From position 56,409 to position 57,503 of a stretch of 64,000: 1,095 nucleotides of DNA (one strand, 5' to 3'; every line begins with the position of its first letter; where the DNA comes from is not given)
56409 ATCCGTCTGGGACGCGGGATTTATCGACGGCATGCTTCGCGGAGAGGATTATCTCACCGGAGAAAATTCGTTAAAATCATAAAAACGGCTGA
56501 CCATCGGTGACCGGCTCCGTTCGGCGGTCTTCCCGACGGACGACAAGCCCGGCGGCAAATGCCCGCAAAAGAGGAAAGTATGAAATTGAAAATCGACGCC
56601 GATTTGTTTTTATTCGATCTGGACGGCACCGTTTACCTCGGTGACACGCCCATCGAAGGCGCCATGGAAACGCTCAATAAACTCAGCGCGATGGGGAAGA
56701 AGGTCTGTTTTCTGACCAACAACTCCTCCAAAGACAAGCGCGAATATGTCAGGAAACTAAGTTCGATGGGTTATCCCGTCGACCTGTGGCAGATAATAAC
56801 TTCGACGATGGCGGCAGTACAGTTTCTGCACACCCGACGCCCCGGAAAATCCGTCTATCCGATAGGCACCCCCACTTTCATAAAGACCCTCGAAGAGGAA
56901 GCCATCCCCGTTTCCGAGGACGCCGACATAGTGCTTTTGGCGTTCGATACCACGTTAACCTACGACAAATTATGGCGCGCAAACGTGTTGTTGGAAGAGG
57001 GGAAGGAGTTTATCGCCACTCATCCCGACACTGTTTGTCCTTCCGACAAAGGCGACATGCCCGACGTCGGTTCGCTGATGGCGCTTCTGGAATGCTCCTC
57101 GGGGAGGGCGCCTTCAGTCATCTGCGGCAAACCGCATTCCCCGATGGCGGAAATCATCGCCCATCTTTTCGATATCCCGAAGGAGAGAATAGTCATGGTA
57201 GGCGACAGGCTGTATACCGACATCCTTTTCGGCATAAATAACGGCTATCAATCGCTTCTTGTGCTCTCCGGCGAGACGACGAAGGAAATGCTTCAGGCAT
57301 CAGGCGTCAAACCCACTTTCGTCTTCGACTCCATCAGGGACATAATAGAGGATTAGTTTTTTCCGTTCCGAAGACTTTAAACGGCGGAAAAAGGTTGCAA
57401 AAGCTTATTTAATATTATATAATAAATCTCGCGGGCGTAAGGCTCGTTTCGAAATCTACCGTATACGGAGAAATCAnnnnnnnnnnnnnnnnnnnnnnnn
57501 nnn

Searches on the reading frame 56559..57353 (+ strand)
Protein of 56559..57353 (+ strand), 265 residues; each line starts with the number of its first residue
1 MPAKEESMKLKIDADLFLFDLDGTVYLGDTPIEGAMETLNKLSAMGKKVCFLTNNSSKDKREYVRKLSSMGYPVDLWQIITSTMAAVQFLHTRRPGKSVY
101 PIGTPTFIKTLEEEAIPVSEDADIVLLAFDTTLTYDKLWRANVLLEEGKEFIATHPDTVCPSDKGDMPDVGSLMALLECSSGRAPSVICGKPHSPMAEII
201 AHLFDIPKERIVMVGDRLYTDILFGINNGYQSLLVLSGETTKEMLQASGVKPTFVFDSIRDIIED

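Call 41: search_protein_families(library=pfam, proteins=[window:56559-57353:+], max_evalue=0.00001)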
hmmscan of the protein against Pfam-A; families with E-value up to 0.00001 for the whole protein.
window:56559-57353:+ (265 aa): 4 families
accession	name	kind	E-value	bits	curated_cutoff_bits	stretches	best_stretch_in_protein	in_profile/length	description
PF13344.12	Hydrolase_6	-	1.2e-29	102.7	27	1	17-113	1-97/101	Haloacid dehalogenase-like hydrolase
PF13242.12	Hydrolase_like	-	2.2e-22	79.2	22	1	188-261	1-74/75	HAD-hyrolase-like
PF00702.32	Hydrolase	-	7.7e-11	43.2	26.4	1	15-227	2-189/191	haloacid dehalogenase-like hydrolase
PF13419.12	HAD_2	-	1.8e-06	28.6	23.8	0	190-234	134-177/178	Haloacid dehalogenase-like hydrolase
